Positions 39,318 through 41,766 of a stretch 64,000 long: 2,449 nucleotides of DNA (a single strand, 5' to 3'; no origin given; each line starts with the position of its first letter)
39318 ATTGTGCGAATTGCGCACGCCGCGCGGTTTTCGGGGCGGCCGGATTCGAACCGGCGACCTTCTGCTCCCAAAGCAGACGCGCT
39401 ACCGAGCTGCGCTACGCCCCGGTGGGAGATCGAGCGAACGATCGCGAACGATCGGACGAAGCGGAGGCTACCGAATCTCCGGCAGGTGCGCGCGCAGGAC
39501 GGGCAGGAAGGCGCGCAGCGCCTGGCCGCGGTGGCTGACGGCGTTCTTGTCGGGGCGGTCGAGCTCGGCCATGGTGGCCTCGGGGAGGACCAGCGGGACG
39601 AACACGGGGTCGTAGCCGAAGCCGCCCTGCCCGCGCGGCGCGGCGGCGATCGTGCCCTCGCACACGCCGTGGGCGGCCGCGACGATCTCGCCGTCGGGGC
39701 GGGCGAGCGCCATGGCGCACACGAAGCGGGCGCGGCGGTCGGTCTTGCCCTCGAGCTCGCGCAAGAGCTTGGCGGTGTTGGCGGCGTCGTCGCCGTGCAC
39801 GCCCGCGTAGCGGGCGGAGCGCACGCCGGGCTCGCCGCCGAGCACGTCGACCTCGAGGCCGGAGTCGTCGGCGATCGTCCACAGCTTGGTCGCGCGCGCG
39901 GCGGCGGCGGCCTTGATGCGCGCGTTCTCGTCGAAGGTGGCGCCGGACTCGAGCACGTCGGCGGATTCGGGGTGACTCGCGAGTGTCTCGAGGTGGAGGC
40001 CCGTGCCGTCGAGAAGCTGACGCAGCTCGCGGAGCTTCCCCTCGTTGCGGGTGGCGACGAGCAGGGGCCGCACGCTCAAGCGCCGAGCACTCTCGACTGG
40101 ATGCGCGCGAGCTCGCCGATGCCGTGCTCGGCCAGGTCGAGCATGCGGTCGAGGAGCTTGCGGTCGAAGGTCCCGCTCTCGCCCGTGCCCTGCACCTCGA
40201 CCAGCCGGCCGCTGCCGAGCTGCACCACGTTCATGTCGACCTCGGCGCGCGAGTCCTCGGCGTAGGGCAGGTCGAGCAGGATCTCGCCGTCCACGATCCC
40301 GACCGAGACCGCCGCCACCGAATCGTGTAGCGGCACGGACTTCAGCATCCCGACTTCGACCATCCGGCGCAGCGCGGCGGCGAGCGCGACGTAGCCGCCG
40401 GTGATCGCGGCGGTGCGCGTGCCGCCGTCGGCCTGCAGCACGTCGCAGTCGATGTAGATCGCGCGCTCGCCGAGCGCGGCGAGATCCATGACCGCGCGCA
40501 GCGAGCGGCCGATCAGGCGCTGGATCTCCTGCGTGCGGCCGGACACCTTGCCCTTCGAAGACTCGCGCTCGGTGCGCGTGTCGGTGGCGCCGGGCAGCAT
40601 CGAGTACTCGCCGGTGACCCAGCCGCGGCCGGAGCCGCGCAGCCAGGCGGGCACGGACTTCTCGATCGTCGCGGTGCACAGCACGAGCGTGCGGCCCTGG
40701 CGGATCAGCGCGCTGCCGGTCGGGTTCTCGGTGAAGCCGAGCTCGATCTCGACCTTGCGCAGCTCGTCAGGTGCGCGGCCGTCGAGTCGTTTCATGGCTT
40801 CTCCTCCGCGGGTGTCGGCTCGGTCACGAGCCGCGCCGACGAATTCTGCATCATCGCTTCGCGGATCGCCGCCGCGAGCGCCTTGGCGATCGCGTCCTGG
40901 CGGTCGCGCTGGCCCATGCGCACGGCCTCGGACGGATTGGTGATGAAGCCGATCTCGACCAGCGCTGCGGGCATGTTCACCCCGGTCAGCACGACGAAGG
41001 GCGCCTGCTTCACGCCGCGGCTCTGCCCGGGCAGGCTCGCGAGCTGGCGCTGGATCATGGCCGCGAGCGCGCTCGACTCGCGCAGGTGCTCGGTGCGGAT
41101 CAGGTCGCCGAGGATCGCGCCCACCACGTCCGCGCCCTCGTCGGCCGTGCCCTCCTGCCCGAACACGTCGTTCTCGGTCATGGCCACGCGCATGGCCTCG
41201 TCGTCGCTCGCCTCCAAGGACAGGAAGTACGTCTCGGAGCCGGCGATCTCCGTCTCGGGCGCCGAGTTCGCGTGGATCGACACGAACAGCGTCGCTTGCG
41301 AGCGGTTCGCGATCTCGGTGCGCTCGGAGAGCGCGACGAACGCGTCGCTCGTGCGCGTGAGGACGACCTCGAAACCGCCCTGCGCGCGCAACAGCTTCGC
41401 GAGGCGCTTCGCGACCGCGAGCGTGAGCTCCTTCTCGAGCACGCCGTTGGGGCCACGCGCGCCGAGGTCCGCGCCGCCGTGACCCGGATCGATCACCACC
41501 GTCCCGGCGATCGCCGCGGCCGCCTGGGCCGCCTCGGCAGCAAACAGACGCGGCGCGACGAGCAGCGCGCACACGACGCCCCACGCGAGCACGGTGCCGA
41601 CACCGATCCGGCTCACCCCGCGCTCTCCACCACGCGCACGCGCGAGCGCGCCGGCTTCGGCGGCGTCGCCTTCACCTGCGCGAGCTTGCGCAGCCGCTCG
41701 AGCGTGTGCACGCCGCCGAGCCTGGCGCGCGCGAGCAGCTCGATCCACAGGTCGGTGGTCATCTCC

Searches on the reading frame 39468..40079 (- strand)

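Call 62: search_protein_families(library=pfam, proteins=[window:39468-40079:-], max_evalue=0.00001)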
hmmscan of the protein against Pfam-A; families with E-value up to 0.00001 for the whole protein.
window:39468-40079:- (203 aa): 1 family
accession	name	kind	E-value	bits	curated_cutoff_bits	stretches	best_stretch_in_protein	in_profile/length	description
PF01725.21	Ham1p_like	-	7e-65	218.9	22.5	1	6-192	1-184/186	Ham1 family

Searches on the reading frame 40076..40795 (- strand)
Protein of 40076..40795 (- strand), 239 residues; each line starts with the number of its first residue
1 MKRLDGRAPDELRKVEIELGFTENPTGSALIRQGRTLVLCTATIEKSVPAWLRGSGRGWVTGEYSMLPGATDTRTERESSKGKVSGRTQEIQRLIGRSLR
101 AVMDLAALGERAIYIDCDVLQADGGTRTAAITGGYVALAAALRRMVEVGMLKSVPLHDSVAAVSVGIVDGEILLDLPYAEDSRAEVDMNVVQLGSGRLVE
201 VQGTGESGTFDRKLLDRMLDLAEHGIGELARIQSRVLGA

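Call 62: search_protein_families(library=pfam, proteins=[window:40076-40795:-], max_evalue=0.00001)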
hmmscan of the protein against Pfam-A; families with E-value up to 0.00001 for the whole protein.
window:40076-40795:- (239 aa): 2 families
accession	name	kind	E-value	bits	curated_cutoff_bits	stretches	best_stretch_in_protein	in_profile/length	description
PF01138.27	RNase_PH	-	2.3e-27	96.4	25.5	1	11-141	1-127/130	3' exoribonuclease family, domain 1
PF03725.20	RNase_PH_C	-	1.8e-13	50.6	20.8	1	159-223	2-65/67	3' exoribonuclease family, domain 2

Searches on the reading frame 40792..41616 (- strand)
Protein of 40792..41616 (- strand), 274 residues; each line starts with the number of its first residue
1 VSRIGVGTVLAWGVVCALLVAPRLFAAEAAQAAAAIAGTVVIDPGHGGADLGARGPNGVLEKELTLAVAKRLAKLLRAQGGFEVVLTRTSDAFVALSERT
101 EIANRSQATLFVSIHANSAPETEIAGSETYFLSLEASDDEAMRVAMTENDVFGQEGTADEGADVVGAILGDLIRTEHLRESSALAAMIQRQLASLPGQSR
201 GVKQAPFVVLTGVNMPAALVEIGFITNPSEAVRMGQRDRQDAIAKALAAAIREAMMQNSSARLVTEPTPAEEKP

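Call 62: search_protein_families(library=pfam, proteins=[window:40792-41616:-], max_evalue=0.00001)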
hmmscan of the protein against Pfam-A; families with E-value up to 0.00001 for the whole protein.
window:40792-41616:- (274 aa): 1 family
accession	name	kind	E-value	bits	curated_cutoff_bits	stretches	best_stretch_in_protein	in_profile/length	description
PF01520.23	Amidase_3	-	5e-55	186.6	27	1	40-252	1-173/174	N-acetylmuramoyl-L-alanine amidase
